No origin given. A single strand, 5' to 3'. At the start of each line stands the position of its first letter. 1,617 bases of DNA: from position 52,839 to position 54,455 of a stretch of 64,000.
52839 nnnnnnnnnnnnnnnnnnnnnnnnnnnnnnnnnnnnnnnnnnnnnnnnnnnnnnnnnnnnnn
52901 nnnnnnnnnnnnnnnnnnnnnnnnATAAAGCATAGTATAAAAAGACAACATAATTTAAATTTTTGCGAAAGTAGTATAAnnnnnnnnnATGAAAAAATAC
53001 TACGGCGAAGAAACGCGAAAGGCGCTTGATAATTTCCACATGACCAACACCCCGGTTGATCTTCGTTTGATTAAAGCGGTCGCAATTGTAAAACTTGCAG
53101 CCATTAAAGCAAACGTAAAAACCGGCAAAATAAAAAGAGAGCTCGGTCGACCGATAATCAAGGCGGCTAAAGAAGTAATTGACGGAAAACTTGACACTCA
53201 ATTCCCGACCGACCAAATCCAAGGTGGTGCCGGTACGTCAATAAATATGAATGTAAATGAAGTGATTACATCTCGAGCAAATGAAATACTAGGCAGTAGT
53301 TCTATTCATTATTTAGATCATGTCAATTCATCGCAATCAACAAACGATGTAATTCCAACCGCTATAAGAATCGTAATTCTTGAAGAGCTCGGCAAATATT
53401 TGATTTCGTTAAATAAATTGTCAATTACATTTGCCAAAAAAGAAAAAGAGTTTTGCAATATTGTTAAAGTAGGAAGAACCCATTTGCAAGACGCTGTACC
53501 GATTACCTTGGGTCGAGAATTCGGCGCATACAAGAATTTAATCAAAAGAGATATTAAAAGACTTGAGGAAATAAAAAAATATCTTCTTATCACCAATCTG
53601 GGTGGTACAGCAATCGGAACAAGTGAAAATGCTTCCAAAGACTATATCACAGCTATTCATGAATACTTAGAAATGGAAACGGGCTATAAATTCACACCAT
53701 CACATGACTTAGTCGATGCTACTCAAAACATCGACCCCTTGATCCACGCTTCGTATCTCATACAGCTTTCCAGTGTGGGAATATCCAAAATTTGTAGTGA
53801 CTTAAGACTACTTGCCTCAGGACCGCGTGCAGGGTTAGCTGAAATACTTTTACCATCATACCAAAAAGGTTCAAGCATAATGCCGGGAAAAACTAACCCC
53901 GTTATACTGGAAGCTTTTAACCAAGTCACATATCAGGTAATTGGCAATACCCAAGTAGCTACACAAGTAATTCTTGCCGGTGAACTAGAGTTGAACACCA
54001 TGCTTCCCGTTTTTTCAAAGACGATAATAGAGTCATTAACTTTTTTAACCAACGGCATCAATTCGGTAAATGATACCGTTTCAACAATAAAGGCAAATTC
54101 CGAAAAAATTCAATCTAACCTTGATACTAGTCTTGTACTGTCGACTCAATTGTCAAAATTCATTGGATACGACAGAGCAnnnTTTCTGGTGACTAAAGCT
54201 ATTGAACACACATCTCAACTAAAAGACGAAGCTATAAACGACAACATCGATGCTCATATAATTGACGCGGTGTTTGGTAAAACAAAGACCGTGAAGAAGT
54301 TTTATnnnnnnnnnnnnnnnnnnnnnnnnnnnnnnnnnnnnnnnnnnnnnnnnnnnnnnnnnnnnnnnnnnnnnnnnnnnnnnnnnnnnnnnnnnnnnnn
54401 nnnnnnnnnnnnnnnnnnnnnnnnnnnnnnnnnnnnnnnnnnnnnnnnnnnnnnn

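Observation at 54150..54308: Fumarase/aspartase-family gene interrupted by an in-frame TAG, with 41 downstream codons still homologous to the enzyme C-terminus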

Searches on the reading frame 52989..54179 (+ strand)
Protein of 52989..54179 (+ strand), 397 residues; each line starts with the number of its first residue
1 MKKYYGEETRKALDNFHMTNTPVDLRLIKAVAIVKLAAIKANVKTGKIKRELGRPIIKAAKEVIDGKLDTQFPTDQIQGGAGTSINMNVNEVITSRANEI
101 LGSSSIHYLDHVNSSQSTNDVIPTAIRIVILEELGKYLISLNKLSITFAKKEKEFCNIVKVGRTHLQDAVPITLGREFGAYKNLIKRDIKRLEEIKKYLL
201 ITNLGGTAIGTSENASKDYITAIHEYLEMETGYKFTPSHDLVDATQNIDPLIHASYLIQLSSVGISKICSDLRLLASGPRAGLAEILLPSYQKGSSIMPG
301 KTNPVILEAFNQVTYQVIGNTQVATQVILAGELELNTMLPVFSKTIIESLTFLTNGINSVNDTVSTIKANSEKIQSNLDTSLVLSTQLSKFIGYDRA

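Call 4: search_protein_families(library=pfam, proteins=[window:52989-54179:+], max_evalue=1)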
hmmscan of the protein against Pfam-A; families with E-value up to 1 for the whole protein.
window:52989-54179:+ (397 aa): 3 families
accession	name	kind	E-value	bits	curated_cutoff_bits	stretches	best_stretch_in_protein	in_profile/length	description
PF00206.25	Lyase_1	-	2.2e-79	267.5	27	1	3-319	9-312/312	Lyase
PF04129.18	Vps52_CC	-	0.09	12.9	26.5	1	345-392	25-72/173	Vps52/Sac2 family, coiled-coil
PF25339.1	C2_C2CD3_N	-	0.16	12.3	27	0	303-345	86-128/145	N-terminal C2 domain of C2CD3 protein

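Call 27: search_protein_families(library=ncbifam, proteins=[window:52989-54179:+], max_evalue=0.00001)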
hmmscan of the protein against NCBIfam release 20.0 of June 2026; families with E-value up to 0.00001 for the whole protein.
window:52989-54179:+ (397 aa): 19 families
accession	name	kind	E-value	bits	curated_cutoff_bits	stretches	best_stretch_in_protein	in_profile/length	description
NF008909.0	PRK12273.1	subfamily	1.2e-139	466.2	510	1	2-397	20-423/474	aspartate ammonia-lyase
TIGR00839.1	aspA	equivalog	9.8e-124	413.8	681.2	1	3-396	16-417/468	aspartate ammonia-lyase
NF011092.0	PRK14515.1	subfamily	5.3e-115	385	876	1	3-397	27-427/479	aspartate ammonia-lyase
TIGR00979.1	fumC_II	equivalog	2.1e-106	356.5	664.75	1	2-397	16-418/458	class II fumarate hydratase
NF009089.0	PRK12425.1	equivalog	1.4e-85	287.9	840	1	3-397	18-419/464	class II fumarate hydratase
TIGR00838.1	argH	equivalog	2.2e-27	96.2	279.5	1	9-391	10-371/455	argininosuccinate lyase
TIGR00928.1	purB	equivalog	1.3e-23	83.5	326.2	1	111-384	90-357/436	adenylosuccinate lyase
NF008964.0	PRK12308.1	equivalog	1.8e-17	63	657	1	112-390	103-372/624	argininosuccinate lyase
TIGR02426.1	protocat_pcaB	equivalog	4.5e-16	58.7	355.75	1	32-313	25-284/338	3-carboxy-cis,cis-muconate cycloisomerase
NF006554.0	PRK09053.1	equivalog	2.9e-15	56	595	1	116-311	107-295/453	3-carboxy-cis,cis-muconate cycloisomerase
NF004631.0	PRK05975.1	equivalog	5.1e-14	52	371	1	108-309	98-287/352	3-carboxy-cis,cis-muconate cycloisomerase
NF052535.1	CoM_syn_XcbC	exception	6e-12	45.1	575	1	119-389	112-372/495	2-phosphosulfolactate phosphatase XcbC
NF006500.1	PRK08937.2-4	subfamily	1e-11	44.3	626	1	112-379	101-361/448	adenylosuccinate lyase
NF005218.0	PRK06705.1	equivalog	4.3e-11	42.3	883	1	115-328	113-317/502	argininosuccinate lyase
NF002563.0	PRK02186.1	subfamily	1.1e-10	40.4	625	1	112-388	510-778/890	argininosuccinate lyase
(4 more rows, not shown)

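Call 42: find_related_loci(query=window:52989-54179:+, collection=genome_contigs, flank=3000)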
Query window:52989-54179:+ (397 aa) in genome_contigs; peptide patterns used: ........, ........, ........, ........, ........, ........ (x = any residue, [..] = any of these).
298 stretches matched a pattern; 247 encode a relative of the query (tblastn E <= 1e-3); the best 80 are kept; 80 distinct loci.
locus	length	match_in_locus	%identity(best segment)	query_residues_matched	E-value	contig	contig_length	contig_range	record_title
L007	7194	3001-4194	51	2-397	4e-127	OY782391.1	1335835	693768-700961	MAG: Candidatus Gracilibacteria bacterium isolate 3657eba1-8dd3-48ff-b7f3-7c2c16b724d5 genome assembly, chromosome: 1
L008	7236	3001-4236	51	1-397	3e-125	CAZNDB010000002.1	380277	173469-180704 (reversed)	MAG TPA_asm: uncultured Candidatus Peribacteria bacterium isolate SRP192927_co4_212 genome assembly, contig: NODE_6_leng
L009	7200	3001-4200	47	4-397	3e-112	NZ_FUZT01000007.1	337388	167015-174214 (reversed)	Maledivibacter halophilus strain M1, whole genome shotgun sequence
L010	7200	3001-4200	47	4-397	6e-112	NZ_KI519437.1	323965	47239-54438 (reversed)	Paucisalibacillus globulus DSM 18846 K332DRAFT_scaffold00004.4, whole genome shotgun sequence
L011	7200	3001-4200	46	4-397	7e-112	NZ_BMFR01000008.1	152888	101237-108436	Virgibacillus oceani strain CGMCC 1.12754 sequence08, whole genome shotgun sequence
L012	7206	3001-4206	47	2-397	2e-111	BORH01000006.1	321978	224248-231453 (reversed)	Heyndrickxia sporothermodurans J6TS2 DNA, sequence006, whole genome shotgun sequence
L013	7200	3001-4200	45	4-397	1e-110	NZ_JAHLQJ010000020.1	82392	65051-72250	Paenibacillus brevis strain MSJ-6 Scaffold20, whole genome shotgun sequence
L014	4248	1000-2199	45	4-397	1e-110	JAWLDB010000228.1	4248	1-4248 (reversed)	MAG: Bacillota bacterium isolate 15dZY3.bin.80 NODE_20450_length_4248_cov_3.195710, whole genome shotgun sequence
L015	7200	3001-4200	46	4-397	5e-109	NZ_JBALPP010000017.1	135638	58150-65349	Neobacillus drentensis strain JJ1276 JJ-1276_contig_18, whole genome shotgun sequence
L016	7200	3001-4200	46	4-397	3e-109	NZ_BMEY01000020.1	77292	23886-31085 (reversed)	Ornithinibacillus halotolerans strain CGMCC 1.12408 sequence20, whole genome shotgun sequence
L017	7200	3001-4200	46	4-397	1e-108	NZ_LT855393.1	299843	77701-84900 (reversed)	Paucisalibacillus globulus strain PG, whole genome shotgun sequence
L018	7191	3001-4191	48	2-396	3e-108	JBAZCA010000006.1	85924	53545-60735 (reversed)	MAG: Patescibacteria group bacterium isolate SO_2017_GW1_125 NODE_1707_length_85924_cov_8.975838_OW334_2017, whole genom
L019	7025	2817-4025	45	1-397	1e-108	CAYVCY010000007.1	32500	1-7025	MAG TPA_asm: uncultured Clostridia bacterium isolate binchicken_co139_570 genome assembly, contig: NODE_2076_length_3250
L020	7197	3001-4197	46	2-394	5e-108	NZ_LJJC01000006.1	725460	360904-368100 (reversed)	Heyndrickxia shackletonii strain LMG 18435 super19, whole genome shotgun sequence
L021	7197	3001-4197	46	2-394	1e-107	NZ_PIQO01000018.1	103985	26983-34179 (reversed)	Heyndrickxia camelliae strain 7578-1 scaffold18, whole genome shotgun sequence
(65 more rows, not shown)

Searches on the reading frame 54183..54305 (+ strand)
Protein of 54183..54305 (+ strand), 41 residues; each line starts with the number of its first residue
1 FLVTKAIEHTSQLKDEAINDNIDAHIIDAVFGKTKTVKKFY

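Call 4: search_protein_families(library=pfam, proteins=[window:54183-54305:+], max_evalue=1)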
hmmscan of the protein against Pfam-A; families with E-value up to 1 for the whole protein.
window:54183-54305:+ (41 aa): 0 families

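Call 15: list_cluster_members(proteins=[P0001, window:54189-54305:+])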
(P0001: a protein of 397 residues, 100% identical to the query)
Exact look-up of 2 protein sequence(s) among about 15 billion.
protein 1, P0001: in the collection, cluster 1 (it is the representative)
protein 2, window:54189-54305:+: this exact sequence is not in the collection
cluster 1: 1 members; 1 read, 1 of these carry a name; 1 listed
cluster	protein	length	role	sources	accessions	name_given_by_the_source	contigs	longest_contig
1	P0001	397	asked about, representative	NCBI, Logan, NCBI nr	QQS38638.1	aspartate ammonia-lyase [Candidatus Woesebacteria bacterium] | MAG: aspartate ammonia-lyase [Candidatus Woesebacteria bacterium]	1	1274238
